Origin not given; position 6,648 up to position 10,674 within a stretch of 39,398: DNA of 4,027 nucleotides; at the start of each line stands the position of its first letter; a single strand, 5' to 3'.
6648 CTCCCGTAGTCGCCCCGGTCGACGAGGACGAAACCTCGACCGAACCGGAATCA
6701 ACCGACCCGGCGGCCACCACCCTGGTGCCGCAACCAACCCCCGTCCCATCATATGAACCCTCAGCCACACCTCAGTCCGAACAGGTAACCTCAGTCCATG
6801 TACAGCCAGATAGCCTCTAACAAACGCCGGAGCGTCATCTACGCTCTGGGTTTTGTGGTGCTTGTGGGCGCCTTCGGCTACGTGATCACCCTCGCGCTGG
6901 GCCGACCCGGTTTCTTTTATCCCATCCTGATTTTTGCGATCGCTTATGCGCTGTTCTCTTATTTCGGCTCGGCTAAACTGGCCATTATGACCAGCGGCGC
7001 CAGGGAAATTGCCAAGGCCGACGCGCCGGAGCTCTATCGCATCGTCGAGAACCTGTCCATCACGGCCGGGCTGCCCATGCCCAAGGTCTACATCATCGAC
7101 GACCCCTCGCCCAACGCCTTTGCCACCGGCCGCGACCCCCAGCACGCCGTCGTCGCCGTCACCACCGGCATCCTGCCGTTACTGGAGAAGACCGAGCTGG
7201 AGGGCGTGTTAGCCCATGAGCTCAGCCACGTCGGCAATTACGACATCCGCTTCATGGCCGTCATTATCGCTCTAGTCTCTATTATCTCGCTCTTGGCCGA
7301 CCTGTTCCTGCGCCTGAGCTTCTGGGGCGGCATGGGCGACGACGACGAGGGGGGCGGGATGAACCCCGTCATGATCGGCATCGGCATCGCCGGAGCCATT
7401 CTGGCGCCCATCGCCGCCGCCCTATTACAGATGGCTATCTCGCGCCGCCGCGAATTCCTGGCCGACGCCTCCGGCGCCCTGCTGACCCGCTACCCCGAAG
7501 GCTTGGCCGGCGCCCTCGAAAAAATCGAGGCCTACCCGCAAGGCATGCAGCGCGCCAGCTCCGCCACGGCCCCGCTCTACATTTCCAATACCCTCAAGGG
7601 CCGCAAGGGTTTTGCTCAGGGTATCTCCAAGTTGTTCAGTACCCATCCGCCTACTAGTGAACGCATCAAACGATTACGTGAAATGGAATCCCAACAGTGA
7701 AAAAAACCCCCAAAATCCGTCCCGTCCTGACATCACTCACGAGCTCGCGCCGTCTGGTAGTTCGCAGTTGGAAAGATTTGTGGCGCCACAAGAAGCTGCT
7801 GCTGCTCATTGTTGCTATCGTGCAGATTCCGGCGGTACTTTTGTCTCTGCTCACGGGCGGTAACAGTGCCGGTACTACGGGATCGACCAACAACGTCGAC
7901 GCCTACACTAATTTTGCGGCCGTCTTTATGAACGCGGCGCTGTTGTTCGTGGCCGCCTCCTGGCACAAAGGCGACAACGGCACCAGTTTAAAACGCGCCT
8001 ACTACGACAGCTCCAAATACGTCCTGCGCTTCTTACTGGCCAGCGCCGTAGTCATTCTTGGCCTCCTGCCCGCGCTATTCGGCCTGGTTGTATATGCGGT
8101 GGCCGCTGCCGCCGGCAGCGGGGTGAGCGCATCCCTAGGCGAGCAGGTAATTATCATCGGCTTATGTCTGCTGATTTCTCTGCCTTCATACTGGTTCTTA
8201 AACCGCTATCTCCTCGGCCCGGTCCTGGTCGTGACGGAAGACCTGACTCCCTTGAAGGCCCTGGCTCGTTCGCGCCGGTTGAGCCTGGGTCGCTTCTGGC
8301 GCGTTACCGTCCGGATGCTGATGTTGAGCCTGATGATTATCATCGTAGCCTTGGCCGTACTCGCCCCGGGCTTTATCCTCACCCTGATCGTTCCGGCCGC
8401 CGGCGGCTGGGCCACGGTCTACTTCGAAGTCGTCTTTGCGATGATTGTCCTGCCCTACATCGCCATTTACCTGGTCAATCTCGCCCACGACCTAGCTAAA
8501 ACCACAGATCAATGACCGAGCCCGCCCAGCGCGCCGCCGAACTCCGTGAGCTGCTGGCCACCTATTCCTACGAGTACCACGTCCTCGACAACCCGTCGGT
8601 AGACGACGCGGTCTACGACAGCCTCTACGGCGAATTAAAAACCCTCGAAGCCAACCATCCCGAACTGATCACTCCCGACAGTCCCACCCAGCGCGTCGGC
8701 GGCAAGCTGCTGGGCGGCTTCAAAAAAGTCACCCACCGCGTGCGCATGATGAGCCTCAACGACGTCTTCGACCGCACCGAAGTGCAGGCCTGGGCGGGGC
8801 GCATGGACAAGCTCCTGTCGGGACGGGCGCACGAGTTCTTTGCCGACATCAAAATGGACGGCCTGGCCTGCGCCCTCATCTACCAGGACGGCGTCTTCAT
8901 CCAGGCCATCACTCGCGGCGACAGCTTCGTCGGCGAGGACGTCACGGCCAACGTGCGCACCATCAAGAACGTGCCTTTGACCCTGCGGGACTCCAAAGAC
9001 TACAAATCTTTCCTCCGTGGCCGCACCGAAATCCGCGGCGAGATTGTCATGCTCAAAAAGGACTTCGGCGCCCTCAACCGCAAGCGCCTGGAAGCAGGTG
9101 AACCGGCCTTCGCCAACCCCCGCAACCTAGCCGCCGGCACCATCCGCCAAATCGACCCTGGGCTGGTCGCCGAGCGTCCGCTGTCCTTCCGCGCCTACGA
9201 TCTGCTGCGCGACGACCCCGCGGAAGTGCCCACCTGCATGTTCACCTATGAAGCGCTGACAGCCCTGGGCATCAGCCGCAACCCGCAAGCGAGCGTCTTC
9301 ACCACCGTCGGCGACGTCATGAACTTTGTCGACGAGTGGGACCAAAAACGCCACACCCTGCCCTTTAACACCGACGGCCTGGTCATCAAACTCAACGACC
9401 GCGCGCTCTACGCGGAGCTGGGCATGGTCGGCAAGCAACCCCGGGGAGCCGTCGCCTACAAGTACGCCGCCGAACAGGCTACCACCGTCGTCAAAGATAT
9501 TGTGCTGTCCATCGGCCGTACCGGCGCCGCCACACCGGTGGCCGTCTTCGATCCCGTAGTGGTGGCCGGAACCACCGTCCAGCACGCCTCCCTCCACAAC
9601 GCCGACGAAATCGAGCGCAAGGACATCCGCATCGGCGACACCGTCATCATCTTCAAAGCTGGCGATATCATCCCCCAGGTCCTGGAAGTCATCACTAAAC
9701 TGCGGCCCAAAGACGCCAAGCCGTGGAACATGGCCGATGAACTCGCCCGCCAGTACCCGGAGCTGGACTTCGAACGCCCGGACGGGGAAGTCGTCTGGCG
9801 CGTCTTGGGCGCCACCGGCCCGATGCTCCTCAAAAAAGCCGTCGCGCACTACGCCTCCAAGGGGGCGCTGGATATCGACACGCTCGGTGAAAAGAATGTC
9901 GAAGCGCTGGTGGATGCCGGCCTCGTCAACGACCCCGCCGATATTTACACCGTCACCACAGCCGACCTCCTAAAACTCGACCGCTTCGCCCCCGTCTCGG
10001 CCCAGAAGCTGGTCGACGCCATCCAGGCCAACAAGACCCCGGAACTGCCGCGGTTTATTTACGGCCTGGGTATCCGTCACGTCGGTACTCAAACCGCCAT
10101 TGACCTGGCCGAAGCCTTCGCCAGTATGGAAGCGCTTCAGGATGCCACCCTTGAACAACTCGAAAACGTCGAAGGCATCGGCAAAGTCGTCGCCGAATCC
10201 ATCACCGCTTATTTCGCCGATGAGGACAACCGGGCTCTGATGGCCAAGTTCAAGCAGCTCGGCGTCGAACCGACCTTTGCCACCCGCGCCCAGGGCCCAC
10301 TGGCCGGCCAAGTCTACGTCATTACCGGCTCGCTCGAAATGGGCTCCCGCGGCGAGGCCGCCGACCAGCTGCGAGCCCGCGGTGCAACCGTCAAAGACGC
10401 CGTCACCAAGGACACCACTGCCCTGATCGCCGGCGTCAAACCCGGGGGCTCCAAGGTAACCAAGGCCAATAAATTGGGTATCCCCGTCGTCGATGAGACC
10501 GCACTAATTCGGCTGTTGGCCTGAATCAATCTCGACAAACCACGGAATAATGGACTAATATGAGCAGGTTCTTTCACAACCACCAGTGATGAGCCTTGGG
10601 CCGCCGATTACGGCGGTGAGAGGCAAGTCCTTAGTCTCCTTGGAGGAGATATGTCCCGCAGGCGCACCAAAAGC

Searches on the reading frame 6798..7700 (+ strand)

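Call 11: search_protein_families(library=pfam, proteins=[window:6798-7700:+], max_evalue=0.01)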
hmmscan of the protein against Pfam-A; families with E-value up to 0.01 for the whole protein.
window:6798-7700:+ (300 aa): 1 family
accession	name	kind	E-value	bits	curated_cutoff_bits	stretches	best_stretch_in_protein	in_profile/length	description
PF01435.24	Peptidase_M48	-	1.6e-32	113.3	20.3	1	75-296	3-185/186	Peptidase family M48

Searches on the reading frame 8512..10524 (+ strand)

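Call 11: search_protein_families(library=pfam, proteins=[window:8512-10524:+], max_evalue=0.01)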
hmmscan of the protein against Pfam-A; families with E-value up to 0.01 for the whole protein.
window:8512-10524:+ (670 aa): 8 families
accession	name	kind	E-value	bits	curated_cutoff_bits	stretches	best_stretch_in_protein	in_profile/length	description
PF01653.23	DNA_ligase_aden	-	3.6e-78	263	27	1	69-321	3-253/253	NAD-dependent DNA ligase adenylation domain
PF03120.22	DNA_ligase_OB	-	7.2e-32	109.5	32.9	1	324-401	1-78/79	NAD-dependent DNA ligase OB-fold domain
PF12826.13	HHH_2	-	6.9e-24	84.2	27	1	514-576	1-63/64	Helix-hairpin-helix motif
PF14520.12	HHH_5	-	1.2e-11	45.4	27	2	519-565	5-52/57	Helix-hairpin-helix domain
PF00533.33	BRCT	-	1.3e-10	41.8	21.3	1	594-666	3-75/78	BRCA1 C Terminus (BRCT) domain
PF00633.29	HHH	-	5.3e-06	26.4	24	1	539-567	2-30/30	Helix-hairpin-helix motif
PF22745.1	Nlig-Ia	-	5.5e-06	27.4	27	1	5-54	3-52/92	DNA ligase-like, N-terminal NAD+-binding domain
PF12738.14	PTCB-BRCT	-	2.5e-05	24.6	22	1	613-660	13-59/63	twin BRCT domain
